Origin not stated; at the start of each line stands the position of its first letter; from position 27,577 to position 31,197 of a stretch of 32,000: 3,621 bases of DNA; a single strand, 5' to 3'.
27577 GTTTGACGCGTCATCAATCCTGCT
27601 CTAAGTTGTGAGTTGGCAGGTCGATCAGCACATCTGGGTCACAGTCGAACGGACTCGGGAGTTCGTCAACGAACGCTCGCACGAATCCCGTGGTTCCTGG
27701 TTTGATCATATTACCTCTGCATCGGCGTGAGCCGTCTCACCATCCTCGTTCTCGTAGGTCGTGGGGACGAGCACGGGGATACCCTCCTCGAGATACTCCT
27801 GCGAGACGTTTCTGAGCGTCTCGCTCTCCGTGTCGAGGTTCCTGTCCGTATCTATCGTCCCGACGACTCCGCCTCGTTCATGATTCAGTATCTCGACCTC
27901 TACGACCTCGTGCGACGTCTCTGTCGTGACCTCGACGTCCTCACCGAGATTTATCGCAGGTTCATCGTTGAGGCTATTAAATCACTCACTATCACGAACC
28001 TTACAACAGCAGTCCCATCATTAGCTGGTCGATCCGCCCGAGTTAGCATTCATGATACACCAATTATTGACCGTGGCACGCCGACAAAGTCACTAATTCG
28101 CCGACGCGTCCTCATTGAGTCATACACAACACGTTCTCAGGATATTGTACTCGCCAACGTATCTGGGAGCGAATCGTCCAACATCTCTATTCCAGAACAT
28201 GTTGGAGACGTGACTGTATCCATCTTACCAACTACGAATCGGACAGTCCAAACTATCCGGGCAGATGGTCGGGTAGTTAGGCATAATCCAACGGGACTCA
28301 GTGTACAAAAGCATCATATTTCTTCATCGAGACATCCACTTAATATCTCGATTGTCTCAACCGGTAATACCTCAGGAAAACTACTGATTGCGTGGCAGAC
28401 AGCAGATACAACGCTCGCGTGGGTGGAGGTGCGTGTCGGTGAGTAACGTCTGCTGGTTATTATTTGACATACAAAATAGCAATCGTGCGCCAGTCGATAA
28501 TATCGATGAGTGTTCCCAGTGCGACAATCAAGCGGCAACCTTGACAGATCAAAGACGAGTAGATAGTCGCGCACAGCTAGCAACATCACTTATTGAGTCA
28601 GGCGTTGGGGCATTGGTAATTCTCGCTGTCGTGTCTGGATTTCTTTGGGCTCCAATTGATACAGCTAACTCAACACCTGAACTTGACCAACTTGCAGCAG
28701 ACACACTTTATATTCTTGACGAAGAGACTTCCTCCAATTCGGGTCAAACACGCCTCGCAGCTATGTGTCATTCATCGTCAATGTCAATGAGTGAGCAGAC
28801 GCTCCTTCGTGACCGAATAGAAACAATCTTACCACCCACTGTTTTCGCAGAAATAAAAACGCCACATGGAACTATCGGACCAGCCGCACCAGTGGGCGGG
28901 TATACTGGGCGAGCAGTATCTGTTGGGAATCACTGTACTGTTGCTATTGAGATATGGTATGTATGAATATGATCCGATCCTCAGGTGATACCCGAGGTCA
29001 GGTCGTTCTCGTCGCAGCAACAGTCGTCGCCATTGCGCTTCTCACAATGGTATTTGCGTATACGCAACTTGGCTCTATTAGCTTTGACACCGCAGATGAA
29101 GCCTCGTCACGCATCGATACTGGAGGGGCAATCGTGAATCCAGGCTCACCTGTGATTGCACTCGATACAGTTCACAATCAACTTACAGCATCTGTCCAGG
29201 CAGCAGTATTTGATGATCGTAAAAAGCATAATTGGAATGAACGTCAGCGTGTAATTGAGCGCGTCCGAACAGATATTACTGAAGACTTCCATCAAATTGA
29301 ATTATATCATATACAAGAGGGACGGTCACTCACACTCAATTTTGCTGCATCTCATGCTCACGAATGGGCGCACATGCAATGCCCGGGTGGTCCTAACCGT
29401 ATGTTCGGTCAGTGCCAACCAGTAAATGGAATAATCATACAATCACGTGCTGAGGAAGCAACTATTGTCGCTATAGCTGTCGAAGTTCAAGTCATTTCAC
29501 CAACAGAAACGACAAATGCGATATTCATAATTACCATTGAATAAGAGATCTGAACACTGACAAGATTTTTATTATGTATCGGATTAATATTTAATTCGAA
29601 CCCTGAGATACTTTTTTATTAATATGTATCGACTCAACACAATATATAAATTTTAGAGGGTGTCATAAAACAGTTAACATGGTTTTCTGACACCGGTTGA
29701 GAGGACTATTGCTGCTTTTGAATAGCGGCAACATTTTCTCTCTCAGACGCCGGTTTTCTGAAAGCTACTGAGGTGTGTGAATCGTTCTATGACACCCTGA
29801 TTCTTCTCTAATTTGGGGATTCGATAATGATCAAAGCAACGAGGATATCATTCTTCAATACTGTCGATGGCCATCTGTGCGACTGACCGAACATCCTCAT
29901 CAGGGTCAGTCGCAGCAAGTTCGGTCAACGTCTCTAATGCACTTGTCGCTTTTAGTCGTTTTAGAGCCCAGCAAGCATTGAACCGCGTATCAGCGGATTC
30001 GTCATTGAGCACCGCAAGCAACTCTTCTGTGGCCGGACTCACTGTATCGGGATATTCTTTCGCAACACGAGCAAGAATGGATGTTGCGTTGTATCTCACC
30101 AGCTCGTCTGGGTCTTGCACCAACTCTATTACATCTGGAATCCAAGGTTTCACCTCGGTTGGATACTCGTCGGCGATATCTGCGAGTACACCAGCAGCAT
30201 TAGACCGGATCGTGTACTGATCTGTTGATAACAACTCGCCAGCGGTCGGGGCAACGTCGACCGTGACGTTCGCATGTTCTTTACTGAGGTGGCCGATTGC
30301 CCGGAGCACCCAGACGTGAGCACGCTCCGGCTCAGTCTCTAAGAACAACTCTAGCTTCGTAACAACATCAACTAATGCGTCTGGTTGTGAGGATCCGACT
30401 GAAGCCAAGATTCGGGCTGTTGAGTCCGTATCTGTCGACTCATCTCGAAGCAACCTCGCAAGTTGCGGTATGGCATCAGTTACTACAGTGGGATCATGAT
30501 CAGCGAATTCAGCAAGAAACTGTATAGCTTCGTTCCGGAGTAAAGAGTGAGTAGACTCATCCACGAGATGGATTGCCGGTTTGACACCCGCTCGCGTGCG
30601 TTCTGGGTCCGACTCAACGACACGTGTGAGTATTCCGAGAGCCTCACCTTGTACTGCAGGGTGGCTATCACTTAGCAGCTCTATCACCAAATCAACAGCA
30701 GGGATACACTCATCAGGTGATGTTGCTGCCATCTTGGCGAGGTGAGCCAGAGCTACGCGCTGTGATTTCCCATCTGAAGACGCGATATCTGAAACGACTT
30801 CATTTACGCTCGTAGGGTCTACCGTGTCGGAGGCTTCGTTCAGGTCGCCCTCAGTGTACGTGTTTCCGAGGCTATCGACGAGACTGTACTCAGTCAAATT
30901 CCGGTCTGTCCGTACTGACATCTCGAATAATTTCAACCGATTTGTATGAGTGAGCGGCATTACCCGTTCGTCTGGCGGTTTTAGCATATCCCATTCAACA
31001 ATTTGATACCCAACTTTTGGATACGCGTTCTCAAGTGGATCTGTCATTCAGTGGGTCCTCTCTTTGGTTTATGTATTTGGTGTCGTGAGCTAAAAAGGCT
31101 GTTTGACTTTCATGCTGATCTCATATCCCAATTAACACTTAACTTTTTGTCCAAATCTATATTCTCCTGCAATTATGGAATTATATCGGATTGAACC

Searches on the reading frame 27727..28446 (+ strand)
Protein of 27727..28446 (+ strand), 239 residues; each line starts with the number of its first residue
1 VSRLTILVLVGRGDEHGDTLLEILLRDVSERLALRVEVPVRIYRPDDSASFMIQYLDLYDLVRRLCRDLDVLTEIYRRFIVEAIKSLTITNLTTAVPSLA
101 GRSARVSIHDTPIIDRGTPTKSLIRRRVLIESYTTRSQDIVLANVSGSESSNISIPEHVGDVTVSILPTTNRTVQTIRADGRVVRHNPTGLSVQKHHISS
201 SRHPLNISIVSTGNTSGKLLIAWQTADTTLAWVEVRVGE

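Call 97: search_protein_families(library=pfam, proteins=[window:27727-28446:+], max_evalue=0.01)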
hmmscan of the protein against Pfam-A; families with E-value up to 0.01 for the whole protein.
window:27727-28446:+ (239 aa): 1 family
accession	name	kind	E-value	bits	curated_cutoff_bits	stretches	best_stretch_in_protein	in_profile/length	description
PF23924.1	DUF7263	-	1.6e-34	119.9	27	1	82-238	69-222/222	Family of unknown function (DUF7263)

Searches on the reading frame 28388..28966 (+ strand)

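Call 97: search_protein_families(library=pfam, proteins=[window:28388-28966:+], max_evalue=0.01)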
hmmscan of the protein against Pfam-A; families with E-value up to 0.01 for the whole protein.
window:28388-28966:+ (192 aa): 1 family
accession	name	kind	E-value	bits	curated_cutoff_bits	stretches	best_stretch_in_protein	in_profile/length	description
PF23923.1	DUF7262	-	9.4e-44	149.5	27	1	60-191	1-132/132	Family of unknown function (DUF7262)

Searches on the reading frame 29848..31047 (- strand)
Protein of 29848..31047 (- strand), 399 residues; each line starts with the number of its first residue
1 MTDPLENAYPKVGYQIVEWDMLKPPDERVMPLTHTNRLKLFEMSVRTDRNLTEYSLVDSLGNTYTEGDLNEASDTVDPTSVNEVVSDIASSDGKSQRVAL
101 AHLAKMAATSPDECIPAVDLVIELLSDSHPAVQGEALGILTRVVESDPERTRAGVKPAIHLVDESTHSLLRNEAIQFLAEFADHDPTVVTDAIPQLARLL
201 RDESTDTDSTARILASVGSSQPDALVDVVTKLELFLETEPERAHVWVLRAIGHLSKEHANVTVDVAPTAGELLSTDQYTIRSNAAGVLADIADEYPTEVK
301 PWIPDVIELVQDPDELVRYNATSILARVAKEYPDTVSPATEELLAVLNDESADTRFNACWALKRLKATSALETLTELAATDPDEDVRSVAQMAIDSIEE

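Call 97: search_protein_families(library=pfam, proteins=[window:29848-31047:-], max_evalue=0.01)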
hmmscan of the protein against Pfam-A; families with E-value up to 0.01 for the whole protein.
window:29848-31047:- (399 aa): 20 families
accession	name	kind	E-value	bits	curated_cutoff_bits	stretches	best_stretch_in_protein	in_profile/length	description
PF13646.12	HEAT_2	-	5.1e-24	84.8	27.7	4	304-394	2-87/88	HEAT repeats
PF01602.26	Adaptin_N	-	9.1e-19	67.8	37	2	80-207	80-203/524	Adaptin N terminal region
PF02985.28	HEAT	-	3.2e-17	61.4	23.5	0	303-330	2-29/31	HEAT repeat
PF13513.12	HEAT_EZ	-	3.5e-15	56.5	27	1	317-365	3-55/55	HEAT-like repeat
PF12717.13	Cnd1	-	3.4e-11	43.9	26.4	1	279-369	1-89/162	non-SMC mitotic condensation complex subunit 1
PF00514.29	Arm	-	2.9e-09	37.1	20.6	0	341-363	15-37/41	Armadillo/beta-catenin-like repeat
PF20168.4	PDS5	-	2.7e-07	29.3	27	0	163-308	602-753/1053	Sister chromatid cohesion protein PDS5 protein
PF03130.22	HEAT_PBS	-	5.8e-07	29.9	20.9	0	171-202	2-27/27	PBS lyase HEAT-like repeat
PF22928.2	INTS1_R4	-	2.5e-06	27.8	27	0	245-326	14-95/102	Integrator complex subunit 1, R4 domain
PF10363.15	RTP1_C1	-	1.6e-05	25.4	25.9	0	121-192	4-78/112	Required for nuclear transport of RNA pol II C-terminus 1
PF12755.13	Vac14_Fab1_bd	-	0.00014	22.9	22.1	1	294-355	20-81/97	Vacuolar 14 Fab1-binding region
PF24987.1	HEAT_EF3_N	-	0.00035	21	32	0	98-206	44-156/169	EF3 N-terminal HEAT repeat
PF24714.1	TOR1L1_N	-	0.00037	20.4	43.3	0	211-294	155-241/281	TORTIFOLIA1 N-terminal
PF05918.17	API5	-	0.00046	19.6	27.4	0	285-375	43-136/536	Apoptosis inhibitory protein 5 (API5)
PF25782.1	TPR_CAND1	-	0.003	18.2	32.8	0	118-145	53-80/126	CAND1-like, TPR repeats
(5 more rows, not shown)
